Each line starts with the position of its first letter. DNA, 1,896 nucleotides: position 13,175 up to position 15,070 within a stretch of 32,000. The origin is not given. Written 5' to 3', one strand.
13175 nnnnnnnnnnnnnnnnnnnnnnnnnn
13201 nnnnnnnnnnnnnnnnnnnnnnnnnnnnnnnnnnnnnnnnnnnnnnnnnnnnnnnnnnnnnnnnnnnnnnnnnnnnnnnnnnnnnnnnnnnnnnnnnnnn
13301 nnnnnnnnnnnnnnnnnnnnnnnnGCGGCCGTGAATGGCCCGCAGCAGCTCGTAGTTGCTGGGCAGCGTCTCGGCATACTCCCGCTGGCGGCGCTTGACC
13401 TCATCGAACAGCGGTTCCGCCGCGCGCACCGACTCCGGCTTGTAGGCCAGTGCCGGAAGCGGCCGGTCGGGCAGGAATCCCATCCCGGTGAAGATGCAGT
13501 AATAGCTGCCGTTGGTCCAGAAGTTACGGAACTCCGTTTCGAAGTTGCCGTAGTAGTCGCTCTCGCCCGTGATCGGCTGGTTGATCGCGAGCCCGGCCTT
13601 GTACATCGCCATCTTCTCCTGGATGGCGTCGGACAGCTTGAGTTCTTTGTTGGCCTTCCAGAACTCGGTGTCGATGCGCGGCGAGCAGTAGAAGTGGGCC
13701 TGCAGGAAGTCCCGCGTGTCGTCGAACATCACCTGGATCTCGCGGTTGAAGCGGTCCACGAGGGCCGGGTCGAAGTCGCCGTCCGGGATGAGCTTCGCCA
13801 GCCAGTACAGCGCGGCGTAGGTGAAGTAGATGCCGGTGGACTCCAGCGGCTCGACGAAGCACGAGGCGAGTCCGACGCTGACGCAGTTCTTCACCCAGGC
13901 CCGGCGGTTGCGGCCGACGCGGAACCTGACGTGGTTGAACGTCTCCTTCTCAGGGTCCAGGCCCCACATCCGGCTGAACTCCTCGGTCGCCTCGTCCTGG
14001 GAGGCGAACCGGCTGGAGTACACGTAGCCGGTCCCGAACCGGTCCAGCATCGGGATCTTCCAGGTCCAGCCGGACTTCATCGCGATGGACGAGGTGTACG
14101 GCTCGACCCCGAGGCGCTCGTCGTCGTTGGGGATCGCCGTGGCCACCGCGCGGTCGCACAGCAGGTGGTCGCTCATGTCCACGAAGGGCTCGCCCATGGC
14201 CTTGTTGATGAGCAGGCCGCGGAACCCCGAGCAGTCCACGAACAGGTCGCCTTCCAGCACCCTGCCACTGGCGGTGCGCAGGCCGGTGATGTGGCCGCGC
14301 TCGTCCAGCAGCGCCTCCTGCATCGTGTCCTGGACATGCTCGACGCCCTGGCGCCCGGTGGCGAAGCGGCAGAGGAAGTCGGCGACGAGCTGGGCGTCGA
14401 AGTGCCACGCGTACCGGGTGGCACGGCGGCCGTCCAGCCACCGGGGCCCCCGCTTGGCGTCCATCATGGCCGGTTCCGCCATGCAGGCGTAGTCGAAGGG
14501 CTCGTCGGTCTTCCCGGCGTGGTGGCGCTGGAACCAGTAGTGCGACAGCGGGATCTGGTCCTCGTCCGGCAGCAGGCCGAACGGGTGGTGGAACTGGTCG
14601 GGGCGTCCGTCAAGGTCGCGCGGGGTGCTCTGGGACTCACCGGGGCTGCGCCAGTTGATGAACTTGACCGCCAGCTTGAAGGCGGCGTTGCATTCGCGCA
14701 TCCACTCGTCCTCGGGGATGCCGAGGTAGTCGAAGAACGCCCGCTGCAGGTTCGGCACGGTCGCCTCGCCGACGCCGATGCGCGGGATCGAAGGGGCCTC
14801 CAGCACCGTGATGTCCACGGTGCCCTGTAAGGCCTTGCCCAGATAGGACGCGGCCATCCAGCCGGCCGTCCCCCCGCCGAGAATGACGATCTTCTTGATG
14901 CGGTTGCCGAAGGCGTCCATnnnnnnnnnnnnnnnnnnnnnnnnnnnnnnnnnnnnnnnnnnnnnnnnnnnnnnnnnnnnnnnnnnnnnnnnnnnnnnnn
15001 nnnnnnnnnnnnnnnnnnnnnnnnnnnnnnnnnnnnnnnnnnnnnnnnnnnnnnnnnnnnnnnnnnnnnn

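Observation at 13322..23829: Nine-gene coupled operon joins a Trp-halogenase/TDO/TauD module to a prenyl-synthase/UbiA/epoxidase/class II cyclase module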

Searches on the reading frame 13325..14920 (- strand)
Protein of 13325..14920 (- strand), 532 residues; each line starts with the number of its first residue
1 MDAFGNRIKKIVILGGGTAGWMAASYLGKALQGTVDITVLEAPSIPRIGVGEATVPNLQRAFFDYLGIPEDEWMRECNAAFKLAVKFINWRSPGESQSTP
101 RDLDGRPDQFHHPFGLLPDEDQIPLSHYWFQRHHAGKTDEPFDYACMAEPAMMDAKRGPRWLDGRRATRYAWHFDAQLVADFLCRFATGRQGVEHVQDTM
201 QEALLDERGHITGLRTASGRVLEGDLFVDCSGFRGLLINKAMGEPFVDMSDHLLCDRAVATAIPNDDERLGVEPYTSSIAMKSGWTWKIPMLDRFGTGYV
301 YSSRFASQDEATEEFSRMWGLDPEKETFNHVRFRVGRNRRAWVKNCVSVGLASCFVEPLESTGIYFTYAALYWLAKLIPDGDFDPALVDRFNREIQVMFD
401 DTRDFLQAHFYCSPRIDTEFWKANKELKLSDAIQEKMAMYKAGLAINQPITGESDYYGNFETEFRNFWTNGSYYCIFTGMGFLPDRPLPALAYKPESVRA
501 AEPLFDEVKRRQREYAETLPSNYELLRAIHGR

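Call 7: search_protein_families(library=pfam, proteins=[window:13325-14920:-], max_evalue=0.001)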
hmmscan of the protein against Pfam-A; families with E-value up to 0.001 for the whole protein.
window:13325-14920:- (532 aa): 1 family
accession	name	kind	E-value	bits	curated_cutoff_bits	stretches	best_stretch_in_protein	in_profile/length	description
PF04820.20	Trp_halogenase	-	2.2e-165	551.4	21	1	10-493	1-455/458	Tryptophan halogenase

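Call 8: search_protein_families(library=ncbifam, proteins=[window:13325-14920:-], max_evalue=0.001)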
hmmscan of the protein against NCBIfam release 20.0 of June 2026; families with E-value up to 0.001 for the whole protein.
window:13325-14920:- (532 aa): 4 families
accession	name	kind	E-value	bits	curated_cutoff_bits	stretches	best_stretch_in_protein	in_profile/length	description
TIGR02032.1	GG-red-SF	subfamily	6.7e-09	35.8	158.8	1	190-369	103-288/297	geranylgeranyl reductase family protein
NF033113.0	halo_ClmS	equivalog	1.8e-06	26.7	900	0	9-68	3-58/570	chloramphenicol-biosynthetic FADH2-dependent halogenase CmlS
NF038171.1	maturase_LodB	equivalog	1.5e-05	24.3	400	0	11-77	2-65/361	lysine-epsilon-oxidase maturase LodB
NF049967.1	QhpG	equivalog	0.00018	20.5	240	0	186-435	93-348/423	flavin-dependent monooxygenase QhpG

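Call 29: search_solved_structures(query=window:13325-14920:-, max_evalue=1e-20)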
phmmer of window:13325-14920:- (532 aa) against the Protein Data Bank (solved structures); distinct sequences matched with E-value up to 1e-20: 30.
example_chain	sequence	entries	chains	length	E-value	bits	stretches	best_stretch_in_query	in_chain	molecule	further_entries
8rs4_A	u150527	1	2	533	3.6e-275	916.8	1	3-531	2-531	Tryptophan 6-halogenase ThaL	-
6h43_A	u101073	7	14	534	7.2e-275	915.8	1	5-531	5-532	Tryptophan 6-halogenase Thal | Tryptophan 6-halogenase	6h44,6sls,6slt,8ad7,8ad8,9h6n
7cu0_A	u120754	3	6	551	7.4e-275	915.8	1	5-531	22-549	Tryptophan 6-halogenase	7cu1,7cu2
6ib5_A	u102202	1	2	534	6.4e-274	912.7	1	5-531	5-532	Tryptophan 6-halogenase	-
7aqu_A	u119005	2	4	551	6.6e-274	912.6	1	5-531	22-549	Tryptophan 6-halogenase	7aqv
6ul2_A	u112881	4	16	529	4.7e-267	890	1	5-532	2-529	Tryptophan 6-halogenase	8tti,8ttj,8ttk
7ju0_A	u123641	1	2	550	2.1e-256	854.8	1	6-532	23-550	Flavin-dependent tryptophan halogenase RebH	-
2e4g_A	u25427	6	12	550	5.4e-256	853.5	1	6-532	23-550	Tryptophan halogenase | Tryptophan 7-halogenase RebH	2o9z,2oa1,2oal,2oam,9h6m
6p00_A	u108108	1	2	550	5.9e-255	850.1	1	6-532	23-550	Flavin-dependent tryptophan halogenase RebH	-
6p2v_A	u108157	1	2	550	2e-254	848.4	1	6-532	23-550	Flavin-dependent tryptophan halogenase RebH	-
4lu6_A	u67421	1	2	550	3.3e-253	844.3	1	6-532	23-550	Flavin-dependent tryptophan halogenase RebH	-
9lmg_A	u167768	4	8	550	6.4e-237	790.6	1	6-531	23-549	LooH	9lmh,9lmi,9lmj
2apg_A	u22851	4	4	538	1.1e-208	697.3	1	7-529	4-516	tryptophan halogenase PrnA | tryptophan halogenase, PrnA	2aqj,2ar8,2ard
2jkc_A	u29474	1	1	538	3e-208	695.9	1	7-529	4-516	Flavin-dependent tryptophan halogenase PrnA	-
4z43_A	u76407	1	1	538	3.9e-208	695.5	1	7-529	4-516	Flavin-dependent tryptophan halogenase PrnA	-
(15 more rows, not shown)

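Call 30: search_solved_structures(query=window:13325-14920:-, max_evalue=1e-250, show_alignments=2)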
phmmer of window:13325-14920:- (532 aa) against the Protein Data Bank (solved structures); distinct sequences matched with E-value up to 1e-250: 11.
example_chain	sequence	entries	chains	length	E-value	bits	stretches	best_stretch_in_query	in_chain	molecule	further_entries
8rs4_A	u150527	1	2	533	3.6e-275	916.8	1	3-531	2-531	Tryptophan 6-halogenase ThaL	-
6h43_A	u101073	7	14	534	7.2e-275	915.8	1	5-531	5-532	Tryptophan 6-halogenase Thal | Tryptophan 6-halogenase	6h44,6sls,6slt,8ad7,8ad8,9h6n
7cu0_A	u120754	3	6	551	7.4e-275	915.8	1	5-531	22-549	Tryptophan 6-halogenase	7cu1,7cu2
6ib5_A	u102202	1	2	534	6.4e-274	912.7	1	5-531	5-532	Tryptophan 6-halogenase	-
7aqu_A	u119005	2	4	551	6.6e-274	912.6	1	5-531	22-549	Tryptophan 6-halogenase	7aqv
6ul2_A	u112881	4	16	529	4.7e-267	890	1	5-532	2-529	Tryptophan 6-halogenase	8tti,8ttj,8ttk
7ju0_A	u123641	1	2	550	2.1e-256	854.8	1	6-532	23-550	Flavin-dependent tryptophan halogenase RebH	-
2e4g_A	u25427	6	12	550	5.4e-256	853.5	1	6-532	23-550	Tryptophan halogenase | Tryptophan 7-halogenase RebH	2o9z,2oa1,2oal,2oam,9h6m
6p00_A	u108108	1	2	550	5.9e-255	850.1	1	6-532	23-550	Flavin-dependent tryptophan halogenase RebH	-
6p2v_A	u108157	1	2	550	2e-254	848.4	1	6-532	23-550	Flavin-dependent tryptophan halogenase RebH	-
4lu6_A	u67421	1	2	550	3.3e-253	844.3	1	6-532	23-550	Flavin-dependent tryptophan halogenase RebH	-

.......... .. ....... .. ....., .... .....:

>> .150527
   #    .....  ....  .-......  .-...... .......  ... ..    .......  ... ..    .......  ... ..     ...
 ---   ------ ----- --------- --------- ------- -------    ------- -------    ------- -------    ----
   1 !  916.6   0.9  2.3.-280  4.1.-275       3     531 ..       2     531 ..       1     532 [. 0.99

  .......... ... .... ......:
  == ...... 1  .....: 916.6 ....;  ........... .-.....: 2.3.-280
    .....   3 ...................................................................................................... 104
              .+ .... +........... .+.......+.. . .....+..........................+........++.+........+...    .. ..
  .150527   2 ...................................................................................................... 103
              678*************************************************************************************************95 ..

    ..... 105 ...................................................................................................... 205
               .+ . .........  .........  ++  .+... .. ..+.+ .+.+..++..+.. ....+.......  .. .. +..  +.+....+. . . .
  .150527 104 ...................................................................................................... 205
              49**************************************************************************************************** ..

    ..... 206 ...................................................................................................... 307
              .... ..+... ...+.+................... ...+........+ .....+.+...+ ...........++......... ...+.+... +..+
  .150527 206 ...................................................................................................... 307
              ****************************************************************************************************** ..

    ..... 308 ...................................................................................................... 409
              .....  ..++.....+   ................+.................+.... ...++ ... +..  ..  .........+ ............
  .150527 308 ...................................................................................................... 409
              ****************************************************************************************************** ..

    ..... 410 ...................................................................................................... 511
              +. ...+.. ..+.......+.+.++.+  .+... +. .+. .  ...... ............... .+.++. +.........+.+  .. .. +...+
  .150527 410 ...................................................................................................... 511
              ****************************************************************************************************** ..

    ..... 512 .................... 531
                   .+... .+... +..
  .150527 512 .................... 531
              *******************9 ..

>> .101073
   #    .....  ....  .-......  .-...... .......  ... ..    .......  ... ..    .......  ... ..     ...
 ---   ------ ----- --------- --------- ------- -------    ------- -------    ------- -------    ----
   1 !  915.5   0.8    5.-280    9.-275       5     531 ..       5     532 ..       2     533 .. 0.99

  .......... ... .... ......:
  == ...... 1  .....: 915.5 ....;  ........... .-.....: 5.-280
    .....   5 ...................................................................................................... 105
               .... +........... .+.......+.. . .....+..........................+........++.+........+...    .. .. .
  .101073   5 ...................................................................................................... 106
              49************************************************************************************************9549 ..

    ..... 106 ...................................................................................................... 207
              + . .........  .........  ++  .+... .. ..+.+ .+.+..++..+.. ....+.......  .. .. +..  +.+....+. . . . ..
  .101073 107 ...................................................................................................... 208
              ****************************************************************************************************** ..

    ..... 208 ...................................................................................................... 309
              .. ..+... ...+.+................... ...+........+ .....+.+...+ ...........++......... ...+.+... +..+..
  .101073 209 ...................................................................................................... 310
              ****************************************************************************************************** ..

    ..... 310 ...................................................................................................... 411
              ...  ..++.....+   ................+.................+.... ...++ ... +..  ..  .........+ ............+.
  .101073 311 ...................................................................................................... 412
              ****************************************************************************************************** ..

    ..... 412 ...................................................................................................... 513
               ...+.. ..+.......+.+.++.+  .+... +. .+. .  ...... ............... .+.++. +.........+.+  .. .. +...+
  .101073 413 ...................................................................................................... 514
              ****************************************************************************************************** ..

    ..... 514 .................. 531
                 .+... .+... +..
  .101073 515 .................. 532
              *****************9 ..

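Call 56: find_homologous_proteins(query=window:13325-14920:-, max_evalue=1e-150)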
Query window:13325-14920:- (532 aa): 1056 proteins with E <= 1e-150 among 8000 candidates; the best 120 are listed.
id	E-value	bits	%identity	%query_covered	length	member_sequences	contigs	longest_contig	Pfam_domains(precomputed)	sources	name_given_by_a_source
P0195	0.0e+0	1188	92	100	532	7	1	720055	PF04820.21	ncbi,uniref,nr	ncbi:tryptophan halogenase family protein [Actinomadura litoris]|uniref:tryptophan halogenase family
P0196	0.0e+0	1115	87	99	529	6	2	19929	PF04820.21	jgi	jgi:tryptophan 6-halogenase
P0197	0.0e+0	1095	86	99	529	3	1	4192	PF04820.21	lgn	-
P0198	0.0e+0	1090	86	99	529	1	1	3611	PF04820.21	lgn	-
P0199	0.0e+0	1090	87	99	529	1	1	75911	PF04820.21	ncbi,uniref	ncbi:tryptophan halogenase family protein [Polymorphospora sp. NPDC051019]|uniref:tryptophan halogen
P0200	0.0e+0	1057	83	99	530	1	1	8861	PF04820.21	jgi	jgi:tryptophan halogenase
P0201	0.0e+0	1024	81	99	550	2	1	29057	PF04820.21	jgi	jgi:tryptophan 6-halogenase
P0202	1.4e-297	1006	79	99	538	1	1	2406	PF04820.21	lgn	-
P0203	3.1e-297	1005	79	99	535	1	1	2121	PF04820.21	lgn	-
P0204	6.1e-289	977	76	99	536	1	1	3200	PF01266.31,PF04820.21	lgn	-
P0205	1.3e-287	973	76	99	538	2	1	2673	PF04820.21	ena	-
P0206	2.3e-280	949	75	99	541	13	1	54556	PF01266.31,PF04820.21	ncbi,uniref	ncbi:tryptophan halogenase family protein [Streptomyces sp. NPDC057545]|uniref:tryptophan halogenase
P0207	8.7e-280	947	74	99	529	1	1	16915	PF01266.31,PF04820.21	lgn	-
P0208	1.5e-279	946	74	99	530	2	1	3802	PF01266.31,PF04820.21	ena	-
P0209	5.1e-279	944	73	99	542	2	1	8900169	PF04820.21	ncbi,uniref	ncbi:tryptophan halogenase family protein [Streptomyces sp. HUAS TT7]|uniref:tryptophan halogenase f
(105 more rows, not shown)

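Call 57: find_encoding_contigs(protein=P0199, flank=10000, max_places=1)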
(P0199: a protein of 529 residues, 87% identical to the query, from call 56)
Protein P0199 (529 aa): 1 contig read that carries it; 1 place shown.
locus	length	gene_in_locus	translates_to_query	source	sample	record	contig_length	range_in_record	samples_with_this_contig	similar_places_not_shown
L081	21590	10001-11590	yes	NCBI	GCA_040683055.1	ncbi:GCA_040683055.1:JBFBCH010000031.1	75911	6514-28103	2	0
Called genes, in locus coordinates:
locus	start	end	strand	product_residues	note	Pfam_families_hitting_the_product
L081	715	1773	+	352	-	PF00067:p450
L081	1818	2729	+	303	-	PF01557:FAA_hydrolase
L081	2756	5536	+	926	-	PF01040:UbiA, PF13243:SQHop_cyclase_C, PF13249:SQHop_cyclase_N, PF13243:SQHop_cyclase_C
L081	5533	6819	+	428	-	PF00890:FAD_binding_2 (weak), PF01266:DAO (weak), PF01494:FAD_binding_3, PF07992:Pyr_redox_2 (faint), PF12831:FAD_oxidored (weak), PF13450:NAD_binding_8 (faint), PF08491:SE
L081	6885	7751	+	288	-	PF02668:TauD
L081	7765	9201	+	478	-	PF00999:Na_H_Exchanger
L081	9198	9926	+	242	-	PF03301:Trp_dioxygenase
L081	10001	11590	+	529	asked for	PF04820:Trp_halogenase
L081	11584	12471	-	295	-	PF12146:Hydrolase_4 (faint), PF20434:BD-FAE, PF07859:Abhydrolase_3, PF12697:Abhydrolase_6 (weak), PF00326:Peptidase_S9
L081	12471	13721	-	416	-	PF00266:Aminotran_5, PF01053:Cys_Met_Meta_PP (faint), PF22580:KYNU_C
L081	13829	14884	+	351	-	PF00561:Abhydrolase_1 (weak), PF12146:Hydrolase_4 (weak), PF12697:Abhydrolase_6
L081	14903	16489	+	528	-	PF03559:Hexose_dehydrat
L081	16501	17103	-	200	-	PF00908:dTDP_sugar_isom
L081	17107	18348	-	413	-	PF08421:Methyltransf_13, PF13489:Methyltransf_23, PF08241:Methyltransf_11 (weak), PF08242:Methyltransf_12, PF13649:Methyltransf_25 (weak), PF08484:Methyltransf_14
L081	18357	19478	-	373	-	PF01041:DegT_DnrJ_EryC1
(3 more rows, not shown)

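Call 58: find_encoding_contigs(protein=P0196, flank=10000, max_places=2)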
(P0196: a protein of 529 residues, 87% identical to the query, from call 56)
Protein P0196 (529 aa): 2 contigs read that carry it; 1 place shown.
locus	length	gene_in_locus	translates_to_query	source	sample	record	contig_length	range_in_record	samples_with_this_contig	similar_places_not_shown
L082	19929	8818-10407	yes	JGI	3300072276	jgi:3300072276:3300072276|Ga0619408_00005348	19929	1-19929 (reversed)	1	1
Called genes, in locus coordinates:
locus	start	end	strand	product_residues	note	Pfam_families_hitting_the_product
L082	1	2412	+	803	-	?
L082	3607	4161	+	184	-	-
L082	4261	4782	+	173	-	-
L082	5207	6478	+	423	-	PF05977:MFS_3, PF07690:MFS_1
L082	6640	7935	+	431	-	PF00202:Aminotran_3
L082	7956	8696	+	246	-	PF03301:Trp_dioxygenase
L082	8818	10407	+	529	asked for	PF04820:Trp_halogenase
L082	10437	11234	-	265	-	PF12146:Hydrolase_4 (faint), PF20434:BD-FAE, PF07859:Abhydrolase_3, PF12697:Abhydrolase_6 (weak), PF00326:Peptidase_S9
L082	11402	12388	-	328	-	PF07592:DDE_Tnp_ISAZ013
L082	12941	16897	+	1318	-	PF00668:Condensation, PF00501:AMP-binding, PF13193:AMP-binding_C, PF00550:PP-binding, PF00975:Thioesterase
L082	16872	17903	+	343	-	PF00487:FA_desaturase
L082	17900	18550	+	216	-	PF00583:Acetyltransf_1 (weak), PF21926:FeeM, PF13508:Acetyltransf_7 (weak)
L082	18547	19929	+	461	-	?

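Call 59: find_encoding_contigs(protein=P0201, flank=10000, max_places=1)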
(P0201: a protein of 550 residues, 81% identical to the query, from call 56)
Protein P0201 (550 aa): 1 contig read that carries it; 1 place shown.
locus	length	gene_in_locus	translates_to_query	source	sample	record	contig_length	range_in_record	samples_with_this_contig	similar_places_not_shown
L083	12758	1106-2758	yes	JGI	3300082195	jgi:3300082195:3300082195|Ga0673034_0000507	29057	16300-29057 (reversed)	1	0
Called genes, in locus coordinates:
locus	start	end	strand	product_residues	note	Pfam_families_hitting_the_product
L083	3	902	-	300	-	?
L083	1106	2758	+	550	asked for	PF04820:Trp_halogenase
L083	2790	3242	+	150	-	-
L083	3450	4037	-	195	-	PF00440:TetR_N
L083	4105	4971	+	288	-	PF13489:Methyltransf_23, PF13847:Methyltransf_31 (weak), PF08241:Methyltransf_11, PF08242:Methyltransf_12, PF13649:Methyltransf_25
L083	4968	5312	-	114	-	-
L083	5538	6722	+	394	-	PF00109:ketoacyl-synt, PF00108:Thiolase_N (weak), PF02801:Ketoacyl-synt_C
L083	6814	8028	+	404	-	PF00109:ketoacyl-synt, PF00108:Thiolase_N (weak), PF02801:Ketoacyl-synt_C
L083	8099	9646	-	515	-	PF00501:AMP-binding, PF13193:AMP-binding_C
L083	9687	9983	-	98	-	PF00550:PP-binding (weak)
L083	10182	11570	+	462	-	PF07690:MFS_1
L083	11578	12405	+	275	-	-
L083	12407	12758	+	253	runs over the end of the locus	PF00106:adh_short, PF01370:Epimerase (weak), PF08659:KR, PF13561:adh_short_C2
